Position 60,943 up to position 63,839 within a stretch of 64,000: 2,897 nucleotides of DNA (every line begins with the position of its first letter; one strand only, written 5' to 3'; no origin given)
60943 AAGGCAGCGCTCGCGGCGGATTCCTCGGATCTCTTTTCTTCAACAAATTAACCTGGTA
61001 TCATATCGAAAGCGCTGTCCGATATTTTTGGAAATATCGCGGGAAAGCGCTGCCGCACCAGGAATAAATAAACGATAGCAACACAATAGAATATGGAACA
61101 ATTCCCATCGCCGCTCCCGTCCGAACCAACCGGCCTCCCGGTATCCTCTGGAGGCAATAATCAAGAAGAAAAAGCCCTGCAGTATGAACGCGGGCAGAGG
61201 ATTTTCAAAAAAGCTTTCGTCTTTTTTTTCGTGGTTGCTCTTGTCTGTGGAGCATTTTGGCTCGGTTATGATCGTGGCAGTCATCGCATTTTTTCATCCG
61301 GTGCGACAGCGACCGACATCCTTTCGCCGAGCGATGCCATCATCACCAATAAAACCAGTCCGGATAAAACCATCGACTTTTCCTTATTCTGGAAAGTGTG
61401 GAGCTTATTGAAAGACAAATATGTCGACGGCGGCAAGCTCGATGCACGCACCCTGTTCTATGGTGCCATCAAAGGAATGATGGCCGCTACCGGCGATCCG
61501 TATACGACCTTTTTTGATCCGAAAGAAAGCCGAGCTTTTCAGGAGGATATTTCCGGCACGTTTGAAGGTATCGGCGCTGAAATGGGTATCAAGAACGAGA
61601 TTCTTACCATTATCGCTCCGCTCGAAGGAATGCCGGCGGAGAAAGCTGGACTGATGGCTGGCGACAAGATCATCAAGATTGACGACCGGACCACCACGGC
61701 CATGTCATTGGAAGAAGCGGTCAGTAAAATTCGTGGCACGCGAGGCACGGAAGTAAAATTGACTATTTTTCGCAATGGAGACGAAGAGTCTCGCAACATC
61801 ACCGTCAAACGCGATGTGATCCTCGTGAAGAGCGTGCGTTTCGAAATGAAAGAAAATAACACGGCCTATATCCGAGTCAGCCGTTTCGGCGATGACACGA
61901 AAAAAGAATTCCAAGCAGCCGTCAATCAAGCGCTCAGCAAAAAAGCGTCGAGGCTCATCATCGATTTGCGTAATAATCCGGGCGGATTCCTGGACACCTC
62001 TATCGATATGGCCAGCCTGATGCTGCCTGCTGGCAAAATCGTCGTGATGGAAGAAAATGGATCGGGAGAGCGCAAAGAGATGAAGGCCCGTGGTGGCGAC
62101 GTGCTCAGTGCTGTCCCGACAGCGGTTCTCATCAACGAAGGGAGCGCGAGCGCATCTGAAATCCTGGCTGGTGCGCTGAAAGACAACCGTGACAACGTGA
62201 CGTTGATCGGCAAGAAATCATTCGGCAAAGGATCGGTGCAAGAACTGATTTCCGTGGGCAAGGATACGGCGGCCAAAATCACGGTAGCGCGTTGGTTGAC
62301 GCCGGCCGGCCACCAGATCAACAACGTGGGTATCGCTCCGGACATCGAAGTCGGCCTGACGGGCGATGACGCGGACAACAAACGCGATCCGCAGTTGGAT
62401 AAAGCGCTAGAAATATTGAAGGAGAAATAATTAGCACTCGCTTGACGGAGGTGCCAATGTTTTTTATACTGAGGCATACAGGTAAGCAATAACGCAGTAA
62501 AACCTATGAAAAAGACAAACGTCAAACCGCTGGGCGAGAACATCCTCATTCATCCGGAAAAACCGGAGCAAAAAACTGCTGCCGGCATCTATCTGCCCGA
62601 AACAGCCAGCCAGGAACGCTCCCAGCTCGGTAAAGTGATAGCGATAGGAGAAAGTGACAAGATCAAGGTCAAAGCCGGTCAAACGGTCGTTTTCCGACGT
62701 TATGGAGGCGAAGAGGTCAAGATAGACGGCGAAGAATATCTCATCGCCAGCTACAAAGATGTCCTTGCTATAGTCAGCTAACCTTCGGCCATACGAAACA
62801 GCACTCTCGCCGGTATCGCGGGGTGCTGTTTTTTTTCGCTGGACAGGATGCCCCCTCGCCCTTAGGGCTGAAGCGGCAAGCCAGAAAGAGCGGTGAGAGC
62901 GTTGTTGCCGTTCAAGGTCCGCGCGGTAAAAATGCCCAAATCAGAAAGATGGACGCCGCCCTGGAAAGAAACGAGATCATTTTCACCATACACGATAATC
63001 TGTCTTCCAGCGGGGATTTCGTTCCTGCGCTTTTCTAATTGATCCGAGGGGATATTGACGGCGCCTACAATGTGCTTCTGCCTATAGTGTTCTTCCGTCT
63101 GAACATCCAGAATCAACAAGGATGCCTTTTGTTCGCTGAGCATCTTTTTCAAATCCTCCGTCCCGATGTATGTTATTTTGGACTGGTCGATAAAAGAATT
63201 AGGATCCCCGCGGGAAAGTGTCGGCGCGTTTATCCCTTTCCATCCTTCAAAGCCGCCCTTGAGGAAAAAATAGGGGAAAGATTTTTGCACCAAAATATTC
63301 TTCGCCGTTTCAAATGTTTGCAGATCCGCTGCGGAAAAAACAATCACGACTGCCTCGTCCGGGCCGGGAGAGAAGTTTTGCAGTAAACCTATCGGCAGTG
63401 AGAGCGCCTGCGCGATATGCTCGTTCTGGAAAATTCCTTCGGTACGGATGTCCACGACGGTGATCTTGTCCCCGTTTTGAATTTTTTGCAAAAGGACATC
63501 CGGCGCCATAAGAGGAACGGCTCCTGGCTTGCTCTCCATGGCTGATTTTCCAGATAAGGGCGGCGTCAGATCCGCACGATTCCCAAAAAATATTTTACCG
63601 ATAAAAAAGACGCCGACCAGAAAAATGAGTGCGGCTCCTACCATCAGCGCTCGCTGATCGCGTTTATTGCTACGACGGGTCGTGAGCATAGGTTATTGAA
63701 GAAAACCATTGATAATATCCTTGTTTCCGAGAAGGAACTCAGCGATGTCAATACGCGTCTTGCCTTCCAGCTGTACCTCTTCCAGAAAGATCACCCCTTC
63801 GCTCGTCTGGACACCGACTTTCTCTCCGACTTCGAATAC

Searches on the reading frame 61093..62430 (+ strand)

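Call 14: search_protein_families(library=pfam, proteins=[window:61093-62430:+], max_evalue=1)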
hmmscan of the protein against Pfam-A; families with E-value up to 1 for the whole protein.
window:61093-62430:+ (445 aa): 6 families
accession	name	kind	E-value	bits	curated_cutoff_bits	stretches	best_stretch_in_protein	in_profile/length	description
PF03572.23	Peptidase_S41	-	1.6e-48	164.8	24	1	256-420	1-165/165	Peptidase family S41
PF00595.29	PDZ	-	1.1e-11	45.3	23.2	1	159-225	13-80/81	PDZ domain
PF17820.7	PDZ_6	-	2.9e-11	43.4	27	1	175-225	4-52/54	PDZ domain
PF13180.12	PDZ_2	-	1.1e-10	42.1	27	1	160-238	3-80/80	PDZ domain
PF22694.1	CtpB_N-like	-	1.3e-06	29.2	27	1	94-142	36-82/85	Activating protease CtpB N-terminal domain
PF04495.20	GRASP55_65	-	0.026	15.3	27.7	1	168-239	42-112/138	GRASP55/65 PDZ-like domain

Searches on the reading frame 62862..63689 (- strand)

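Call 14: search_protein_families(library=pfam, proteins=[window:62862-63689:-], max_evalue=1)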
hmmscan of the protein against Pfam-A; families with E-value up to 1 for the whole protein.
window:62862-63689:- (275 aa): 2 families
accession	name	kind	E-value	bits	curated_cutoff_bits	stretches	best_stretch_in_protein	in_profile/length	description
PF00581.25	Rhodanese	-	2.8e-18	66.6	22.2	2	178-261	3-94/102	Rhodanese-like domain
PF04548.22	AIG1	-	0.13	12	27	1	47-138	22-111/212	AIG1 family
